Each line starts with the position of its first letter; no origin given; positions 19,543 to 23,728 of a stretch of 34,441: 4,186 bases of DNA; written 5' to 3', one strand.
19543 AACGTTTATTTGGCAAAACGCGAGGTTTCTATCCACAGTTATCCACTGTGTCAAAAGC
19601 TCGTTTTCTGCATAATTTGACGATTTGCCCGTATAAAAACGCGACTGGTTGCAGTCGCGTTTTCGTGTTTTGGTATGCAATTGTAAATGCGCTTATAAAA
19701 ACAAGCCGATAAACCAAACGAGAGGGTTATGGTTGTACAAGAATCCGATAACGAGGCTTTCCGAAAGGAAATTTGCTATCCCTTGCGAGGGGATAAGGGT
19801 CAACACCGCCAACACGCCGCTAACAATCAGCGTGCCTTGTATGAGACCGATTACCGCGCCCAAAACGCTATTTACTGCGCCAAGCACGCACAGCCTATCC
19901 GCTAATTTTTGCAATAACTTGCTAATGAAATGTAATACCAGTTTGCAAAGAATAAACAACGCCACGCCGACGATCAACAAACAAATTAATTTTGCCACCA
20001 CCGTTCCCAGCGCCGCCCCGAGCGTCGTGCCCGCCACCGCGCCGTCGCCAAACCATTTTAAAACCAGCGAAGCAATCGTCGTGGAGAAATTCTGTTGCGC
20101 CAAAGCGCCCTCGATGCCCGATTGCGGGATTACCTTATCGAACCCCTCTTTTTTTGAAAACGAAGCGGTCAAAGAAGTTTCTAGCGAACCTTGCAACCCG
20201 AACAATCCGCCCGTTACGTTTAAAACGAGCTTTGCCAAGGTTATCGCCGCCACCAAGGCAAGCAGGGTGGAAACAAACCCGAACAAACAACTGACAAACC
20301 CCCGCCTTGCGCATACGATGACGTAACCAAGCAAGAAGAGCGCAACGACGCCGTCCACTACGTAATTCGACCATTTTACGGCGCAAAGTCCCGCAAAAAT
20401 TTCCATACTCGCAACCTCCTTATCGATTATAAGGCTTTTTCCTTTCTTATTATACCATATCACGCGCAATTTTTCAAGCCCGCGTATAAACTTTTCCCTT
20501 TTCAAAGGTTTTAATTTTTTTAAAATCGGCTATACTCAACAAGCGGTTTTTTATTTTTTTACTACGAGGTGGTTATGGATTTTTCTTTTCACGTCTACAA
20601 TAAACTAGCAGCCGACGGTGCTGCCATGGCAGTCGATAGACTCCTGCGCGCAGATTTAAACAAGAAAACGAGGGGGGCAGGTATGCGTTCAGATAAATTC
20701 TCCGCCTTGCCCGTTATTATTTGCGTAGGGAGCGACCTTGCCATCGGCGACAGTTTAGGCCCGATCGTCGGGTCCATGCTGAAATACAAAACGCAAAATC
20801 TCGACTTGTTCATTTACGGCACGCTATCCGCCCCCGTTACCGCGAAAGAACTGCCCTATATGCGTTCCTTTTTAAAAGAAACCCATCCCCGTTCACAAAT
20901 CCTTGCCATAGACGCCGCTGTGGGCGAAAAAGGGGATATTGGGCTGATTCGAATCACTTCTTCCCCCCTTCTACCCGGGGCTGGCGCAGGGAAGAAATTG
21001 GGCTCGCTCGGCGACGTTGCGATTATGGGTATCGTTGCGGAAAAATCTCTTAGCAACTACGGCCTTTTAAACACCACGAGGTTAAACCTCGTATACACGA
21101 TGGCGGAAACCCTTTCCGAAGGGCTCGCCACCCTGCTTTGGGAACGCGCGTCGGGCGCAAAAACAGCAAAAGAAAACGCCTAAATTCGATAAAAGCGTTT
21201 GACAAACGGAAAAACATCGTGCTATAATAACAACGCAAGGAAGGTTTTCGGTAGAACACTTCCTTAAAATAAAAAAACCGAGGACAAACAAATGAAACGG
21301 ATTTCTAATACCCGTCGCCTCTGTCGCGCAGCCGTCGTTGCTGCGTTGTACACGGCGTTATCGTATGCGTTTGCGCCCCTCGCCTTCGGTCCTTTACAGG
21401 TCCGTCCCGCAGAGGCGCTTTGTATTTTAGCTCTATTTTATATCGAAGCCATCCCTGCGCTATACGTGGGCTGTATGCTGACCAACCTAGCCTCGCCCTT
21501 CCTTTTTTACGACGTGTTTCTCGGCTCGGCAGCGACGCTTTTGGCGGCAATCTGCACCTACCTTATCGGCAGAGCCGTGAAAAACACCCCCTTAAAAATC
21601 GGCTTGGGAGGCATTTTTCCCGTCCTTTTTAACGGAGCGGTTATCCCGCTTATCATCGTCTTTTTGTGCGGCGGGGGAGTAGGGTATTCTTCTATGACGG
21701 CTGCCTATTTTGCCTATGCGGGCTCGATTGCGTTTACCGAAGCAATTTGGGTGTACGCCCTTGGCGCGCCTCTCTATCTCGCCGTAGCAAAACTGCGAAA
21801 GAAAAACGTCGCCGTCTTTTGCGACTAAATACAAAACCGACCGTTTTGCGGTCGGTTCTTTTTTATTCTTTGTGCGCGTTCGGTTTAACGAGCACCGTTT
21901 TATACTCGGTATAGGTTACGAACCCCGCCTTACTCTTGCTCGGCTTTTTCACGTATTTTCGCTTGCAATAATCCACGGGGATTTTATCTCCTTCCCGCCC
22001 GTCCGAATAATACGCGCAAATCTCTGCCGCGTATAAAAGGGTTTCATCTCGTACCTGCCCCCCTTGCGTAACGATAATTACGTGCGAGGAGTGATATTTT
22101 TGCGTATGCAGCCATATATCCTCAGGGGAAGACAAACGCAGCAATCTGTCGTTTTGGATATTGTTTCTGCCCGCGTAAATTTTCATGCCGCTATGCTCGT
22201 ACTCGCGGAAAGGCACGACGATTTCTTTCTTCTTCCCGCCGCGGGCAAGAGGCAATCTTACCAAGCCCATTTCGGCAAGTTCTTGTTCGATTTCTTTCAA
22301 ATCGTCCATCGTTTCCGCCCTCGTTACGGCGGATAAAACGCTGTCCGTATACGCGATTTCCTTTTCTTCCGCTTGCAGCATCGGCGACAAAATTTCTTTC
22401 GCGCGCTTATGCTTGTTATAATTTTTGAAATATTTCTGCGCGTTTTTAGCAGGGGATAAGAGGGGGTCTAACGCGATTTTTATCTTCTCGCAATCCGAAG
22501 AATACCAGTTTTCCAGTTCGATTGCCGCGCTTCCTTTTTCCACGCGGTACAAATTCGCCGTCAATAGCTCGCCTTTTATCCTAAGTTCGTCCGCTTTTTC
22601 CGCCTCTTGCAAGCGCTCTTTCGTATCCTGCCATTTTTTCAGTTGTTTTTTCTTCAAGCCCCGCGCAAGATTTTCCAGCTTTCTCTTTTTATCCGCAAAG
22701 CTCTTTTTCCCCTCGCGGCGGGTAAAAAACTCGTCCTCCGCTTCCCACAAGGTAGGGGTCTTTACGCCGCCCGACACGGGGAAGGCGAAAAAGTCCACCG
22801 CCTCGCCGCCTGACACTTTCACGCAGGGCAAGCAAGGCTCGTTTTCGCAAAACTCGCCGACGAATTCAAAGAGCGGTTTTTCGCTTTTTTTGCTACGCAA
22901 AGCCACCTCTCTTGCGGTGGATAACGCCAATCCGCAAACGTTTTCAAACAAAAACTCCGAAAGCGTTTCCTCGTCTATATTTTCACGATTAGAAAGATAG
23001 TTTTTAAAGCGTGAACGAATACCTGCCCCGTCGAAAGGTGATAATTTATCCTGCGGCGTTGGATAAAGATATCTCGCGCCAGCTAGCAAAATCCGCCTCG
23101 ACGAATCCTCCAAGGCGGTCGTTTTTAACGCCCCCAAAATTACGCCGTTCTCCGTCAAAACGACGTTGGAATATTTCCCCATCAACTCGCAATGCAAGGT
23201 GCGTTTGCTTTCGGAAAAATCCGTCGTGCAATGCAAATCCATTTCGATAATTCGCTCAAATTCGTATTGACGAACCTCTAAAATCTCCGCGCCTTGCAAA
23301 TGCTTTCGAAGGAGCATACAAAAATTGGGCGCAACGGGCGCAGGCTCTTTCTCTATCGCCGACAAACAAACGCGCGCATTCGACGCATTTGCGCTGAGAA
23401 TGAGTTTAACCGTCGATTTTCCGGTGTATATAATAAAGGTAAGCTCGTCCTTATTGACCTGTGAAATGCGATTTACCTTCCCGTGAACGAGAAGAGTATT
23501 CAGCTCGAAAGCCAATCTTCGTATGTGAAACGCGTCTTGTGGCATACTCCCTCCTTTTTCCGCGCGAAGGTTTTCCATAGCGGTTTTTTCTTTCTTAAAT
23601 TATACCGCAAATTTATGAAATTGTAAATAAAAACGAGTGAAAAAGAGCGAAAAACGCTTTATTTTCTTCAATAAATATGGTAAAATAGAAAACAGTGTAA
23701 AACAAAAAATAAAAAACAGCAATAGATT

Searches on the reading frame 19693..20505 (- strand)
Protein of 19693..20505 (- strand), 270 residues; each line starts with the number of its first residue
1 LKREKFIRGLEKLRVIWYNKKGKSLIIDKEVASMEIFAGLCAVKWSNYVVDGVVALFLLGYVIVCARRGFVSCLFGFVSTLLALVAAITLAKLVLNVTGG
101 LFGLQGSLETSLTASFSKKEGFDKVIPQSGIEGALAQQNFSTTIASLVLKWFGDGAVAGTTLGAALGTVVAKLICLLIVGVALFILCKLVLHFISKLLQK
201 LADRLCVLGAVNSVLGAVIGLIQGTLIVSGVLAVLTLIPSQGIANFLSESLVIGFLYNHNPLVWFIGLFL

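Call 8: search_protein_families(library=pfam, proteins=[window:19693-20505:-])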
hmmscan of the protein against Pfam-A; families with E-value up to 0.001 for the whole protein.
window:19693-20505:- (270 aa): 1 family
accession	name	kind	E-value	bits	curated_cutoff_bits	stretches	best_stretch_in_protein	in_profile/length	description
PF02674.22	Colicin_V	-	6e-17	62.4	29.3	2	169-259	53-142/144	Colicin V production protein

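Call 12: find_homologous_proteins(query=window:19693-20505:-)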
Query window:19693-20505:- (270 aa): 20 proteins with E <= 0.001 among 8000 candidates.
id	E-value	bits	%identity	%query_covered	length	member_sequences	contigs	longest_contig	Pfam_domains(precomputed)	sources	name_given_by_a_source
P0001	1.2e-131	456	94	87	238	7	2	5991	PF02674.23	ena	-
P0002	1.8e-108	380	77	87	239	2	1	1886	PF02674.23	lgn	-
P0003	3.9e-62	229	49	88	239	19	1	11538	PF02674.23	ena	-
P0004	3.0e-60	222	51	86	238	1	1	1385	PF02674.23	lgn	-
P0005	1.1e-59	220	46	86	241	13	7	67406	PF02674.23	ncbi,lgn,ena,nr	ncbi:MAG: CvpA family protein [Clostridia bacterium]|nr:CvpA family protein [Clostridia bacterium]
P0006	3.5e-58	216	47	87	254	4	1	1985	PF02674.23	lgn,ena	-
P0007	1.5e-53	200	43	100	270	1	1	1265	PF02674.23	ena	-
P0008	3.4e-53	199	49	83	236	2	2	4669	PF02674.23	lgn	-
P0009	1.7e-52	197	43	100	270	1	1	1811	PF02674.23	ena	-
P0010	8.1e-52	195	43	87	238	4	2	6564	PF02674.23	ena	-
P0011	1.9e-50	190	45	87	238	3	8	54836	PF02674.23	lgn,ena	-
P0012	5.1e-49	186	45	86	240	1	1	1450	PF02674.23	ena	-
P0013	6.2e-48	182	44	86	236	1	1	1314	PF02674.23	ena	-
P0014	8.3e-48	182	45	84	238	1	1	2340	PF02674.23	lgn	-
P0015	1.1e-47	181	45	84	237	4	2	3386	PF02674.23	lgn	-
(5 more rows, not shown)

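Call 14: find_encoding_contigs(protein=P0001, flank=10000, max_places=4)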
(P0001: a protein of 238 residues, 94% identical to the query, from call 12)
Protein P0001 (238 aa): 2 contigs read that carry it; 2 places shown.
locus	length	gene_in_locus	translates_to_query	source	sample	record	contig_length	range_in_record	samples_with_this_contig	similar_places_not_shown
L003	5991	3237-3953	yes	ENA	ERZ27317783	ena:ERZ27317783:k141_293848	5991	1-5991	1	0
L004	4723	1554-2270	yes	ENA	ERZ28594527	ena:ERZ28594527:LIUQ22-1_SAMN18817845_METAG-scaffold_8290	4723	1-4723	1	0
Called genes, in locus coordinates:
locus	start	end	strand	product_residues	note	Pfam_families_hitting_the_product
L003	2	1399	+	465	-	?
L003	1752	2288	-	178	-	PF06177:QueT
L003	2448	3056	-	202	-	PF06866:DUF1256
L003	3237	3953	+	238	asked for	PF02674:Colicin_V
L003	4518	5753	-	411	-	PF25198:Spore_GerAC_N, PF05504:Spore_GerAC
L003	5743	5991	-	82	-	?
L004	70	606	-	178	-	PF06177:QueT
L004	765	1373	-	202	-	PF06866:DUF1256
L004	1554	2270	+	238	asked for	PF02674:Colicin_V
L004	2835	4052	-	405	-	PF25198:Spore_GerAC_N, PF05504:Spore_GerAC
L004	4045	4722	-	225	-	?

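Call 15: find_encoding_contigs(protein=P0005, flank=10000, max_places=4)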
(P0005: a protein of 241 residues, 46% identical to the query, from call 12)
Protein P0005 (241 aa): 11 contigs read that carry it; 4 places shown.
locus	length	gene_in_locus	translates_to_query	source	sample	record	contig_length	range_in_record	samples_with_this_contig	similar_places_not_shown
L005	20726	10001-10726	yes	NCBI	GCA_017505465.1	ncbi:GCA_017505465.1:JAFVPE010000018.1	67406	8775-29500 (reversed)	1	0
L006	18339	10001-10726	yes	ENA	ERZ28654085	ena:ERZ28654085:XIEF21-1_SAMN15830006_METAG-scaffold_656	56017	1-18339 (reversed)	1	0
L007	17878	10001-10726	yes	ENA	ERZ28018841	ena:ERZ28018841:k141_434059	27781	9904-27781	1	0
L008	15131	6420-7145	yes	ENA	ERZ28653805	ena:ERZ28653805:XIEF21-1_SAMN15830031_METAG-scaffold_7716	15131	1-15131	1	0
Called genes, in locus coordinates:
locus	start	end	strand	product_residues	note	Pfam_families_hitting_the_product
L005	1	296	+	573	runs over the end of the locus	PF05833:NFACT_N, PF05670:NFACT-R_1, PF18297:NFACT-R_2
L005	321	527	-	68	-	PF13560:HTH_31, PF12844:HTH_19 (weak), PF01381:HTH_3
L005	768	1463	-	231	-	PF02527:GidB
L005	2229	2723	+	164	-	PF06908:YpsA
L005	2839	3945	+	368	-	PF00712:DNA_pol3_beta, PF02767:DNA_pol3_beta_2, PF02768:DNA_pol3_beta_3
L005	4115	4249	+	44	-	PF00468:Ribosomal_L34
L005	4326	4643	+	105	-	PF00825:Ribonuclease_P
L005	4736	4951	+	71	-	PF01809:YidD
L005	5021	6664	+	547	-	PF02096:60KD_IMP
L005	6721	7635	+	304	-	PF14804:Jag_N, PF13083:KH_KhpA-B, PF01424:R3H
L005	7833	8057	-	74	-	PF12844:HTH_19 (weak), PF13443:HTH_26, PF13560:HTH_31 (weak), PF01381:HTH_3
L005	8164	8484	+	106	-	PF13560:HTH_31 (weak), PF01381:HTH_3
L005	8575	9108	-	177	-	PF06177:QueT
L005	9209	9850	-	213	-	PF06866:DUF1256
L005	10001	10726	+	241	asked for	PF02674:Colicin_V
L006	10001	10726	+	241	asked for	PF02674:Colicin_V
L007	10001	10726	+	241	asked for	PF02674:Colicin_V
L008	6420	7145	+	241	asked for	PF02674:Colicin_V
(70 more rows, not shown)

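Call 16: find_encoding_contigs(protein=P0011, flank=10000, max_places=4)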
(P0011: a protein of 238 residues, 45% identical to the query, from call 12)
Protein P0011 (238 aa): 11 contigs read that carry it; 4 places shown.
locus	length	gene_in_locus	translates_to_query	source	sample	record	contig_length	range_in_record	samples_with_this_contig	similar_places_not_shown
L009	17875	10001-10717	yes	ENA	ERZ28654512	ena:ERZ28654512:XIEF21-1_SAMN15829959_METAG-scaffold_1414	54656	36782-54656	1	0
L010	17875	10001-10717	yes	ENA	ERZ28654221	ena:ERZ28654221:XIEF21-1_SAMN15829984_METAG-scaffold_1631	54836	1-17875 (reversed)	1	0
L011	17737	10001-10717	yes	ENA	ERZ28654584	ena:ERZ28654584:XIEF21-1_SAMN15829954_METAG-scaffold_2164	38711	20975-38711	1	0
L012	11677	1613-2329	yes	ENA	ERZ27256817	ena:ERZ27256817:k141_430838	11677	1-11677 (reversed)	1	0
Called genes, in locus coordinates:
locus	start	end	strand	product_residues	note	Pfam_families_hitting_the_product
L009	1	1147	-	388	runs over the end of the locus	PF17785:PUA_3, PF10672:Methyltrans_SAM, PF02475:TRM5-TYW2_MTfase, PF01728:FtsJ (weak), PF03602:Cons_hypoth95, PF05175:MTS (weak), PF09445:Methyltransf_15, PF13847:Methyltransf_31, +2 more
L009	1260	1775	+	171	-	PF06908:YpsA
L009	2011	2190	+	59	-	-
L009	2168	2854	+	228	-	PF02527:GidB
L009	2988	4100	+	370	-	PF00712:DNA_pol3_beta, PF02767:DNA_pol3_beta_2, PF02768:DNA_pol3_beta_3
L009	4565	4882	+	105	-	PF00825:Ribonuclease_P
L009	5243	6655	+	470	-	PF02096:60KD_IMP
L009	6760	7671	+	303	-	PF14804:Jag_N, PF13083:KH_KhpA-B, PF01424:R3H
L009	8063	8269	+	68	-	PF12844:HTH_19, PF13443:HTH_26 (weak), PF01381:HTH_3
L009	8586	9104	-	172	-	PF06177:QueT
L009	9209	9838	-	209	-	PF06866:DUF1256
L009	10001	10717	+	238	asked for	PF02674:Colicin_V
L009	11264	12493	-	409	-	PF25198:Spore_GerAC_N, PF05504:Spore_GerAC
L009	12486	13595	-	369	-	PF03845:Spore_permease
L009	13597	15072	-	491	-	PF03323:GerA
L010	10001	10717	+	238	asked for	PF02674:Colicin_V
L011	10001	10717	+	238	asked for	PF02674:Colicin_V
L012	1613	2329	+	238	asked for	PF02674:Colicin_V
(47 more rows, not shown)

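Call 22: find_related_loci(query=A2, collection=genome_contigs, flank=10000)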
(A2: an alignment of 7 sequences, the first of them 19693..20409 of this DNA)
Query A2 (238 aa) in genome_contigs; peptide patterns used: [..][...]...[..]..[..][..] (x = any residue, [..] = any of these).
26 stretches matched a pattern; 4 encode a relative of the query (tblastn E <= 1e-3); 4 distinct loci.
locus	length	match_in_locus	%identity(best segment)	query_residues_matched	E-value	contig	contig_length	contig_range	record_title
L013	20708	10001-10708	94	3-238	5e-142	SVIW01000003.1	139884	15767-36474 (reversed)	MAG: Clostridiales bacterium isolate SIG419 NODE_2539_length_139884_cov_9.309137, whole genome shotgun sequence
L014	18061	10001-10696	46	8-235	3e-58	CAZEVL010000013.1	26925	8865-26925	MAG TPA_asm: uncultured Clostridia bacterium isolate SRP225648_co1_165 genome assembly, contig: NODE_3867_length_26925_c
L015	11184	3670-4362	43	8-238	4e-57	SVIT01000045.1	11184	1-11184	MAG: Clostridiales bacterium isolate SIG416 NODE_95162_length_11184_cov_2.536583, whole genome shotgun sequence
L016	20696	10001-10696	46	8-238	8e-55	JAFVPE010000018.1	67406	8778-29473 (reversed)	MAG: Clostridia bacterium isolate RGIG5268 Sheep_Colon-1__c431096, whole genome shotgun sequence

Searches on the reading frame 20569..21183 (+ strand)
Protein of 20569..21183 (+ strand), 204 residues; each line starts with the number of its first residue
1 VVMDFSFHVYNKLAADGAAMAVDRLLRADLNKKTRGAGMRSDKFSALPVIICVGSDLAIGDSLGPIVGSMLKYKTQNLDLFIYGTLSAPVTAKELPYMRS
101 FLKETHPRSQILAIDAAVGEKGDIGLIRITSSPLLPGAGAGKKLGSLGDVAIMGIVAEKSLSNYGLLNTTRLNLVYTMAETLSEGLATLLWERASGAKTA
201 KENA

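Call 8: search_protein_families(library=pfam, proteins=[window:20569-21183:+])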
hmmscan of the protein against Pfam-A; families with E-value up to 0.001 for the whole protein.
window:20569-21183:+ (204 aa): 1 family
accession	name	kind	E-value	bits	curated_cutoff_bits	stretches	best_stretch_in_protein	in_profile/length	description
PF06866.16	DUF1256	-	2.7e-38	131.4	27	1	49-184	29-163/164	Protein of unknown function (DUF1256)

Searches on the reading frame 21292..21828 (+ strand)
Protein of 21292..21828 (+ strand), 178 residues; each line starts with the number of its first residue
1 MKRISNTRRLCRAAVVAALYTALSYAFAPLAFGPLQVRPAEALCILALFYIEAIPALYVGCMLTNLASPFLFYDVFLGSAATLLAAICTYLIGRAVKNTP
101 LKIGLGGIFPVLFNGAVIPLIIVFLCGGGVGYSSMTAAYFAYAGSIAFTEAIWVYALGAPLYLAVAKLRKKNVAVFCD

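Call 8: search_protein_families(library=pfam, proteins=[window:21292-21828:+])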
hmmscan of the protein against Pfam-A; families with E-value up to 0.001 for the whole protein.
window:21292-21828:+ (178 aa): 1 family
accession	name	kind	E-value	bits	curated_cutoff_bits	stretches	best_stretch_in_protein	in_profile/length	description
PF06177.16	QueT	-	9.6e-35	120.4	33.7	1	10-167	1-141/141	QueT transporter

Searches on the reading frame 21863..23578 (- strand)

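Call 8: search_protein_families(library=pfam, proteins=[window:21863-23578:-])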
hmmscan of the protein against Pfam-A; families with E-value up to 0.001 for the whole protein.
window:21863-23578:- (571 aa): 3 families
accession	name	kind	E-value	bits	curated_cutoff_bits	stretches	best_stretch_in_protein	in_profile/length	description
PF05833.16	NFACT_N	-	2.5e-102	343.5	31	1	15-451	1-454/456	NFACT N-terminal and middle domains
PF05670.18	NFACT-R_1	-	4.2e-10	40.6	29.8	1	461-548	7-98/112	NFACT protein RNA binding domain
PF18297.6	NFACT-R_2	-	7.6e-09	36.1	26.9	1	463-543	8-85/104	NFACT protein RNA binding domain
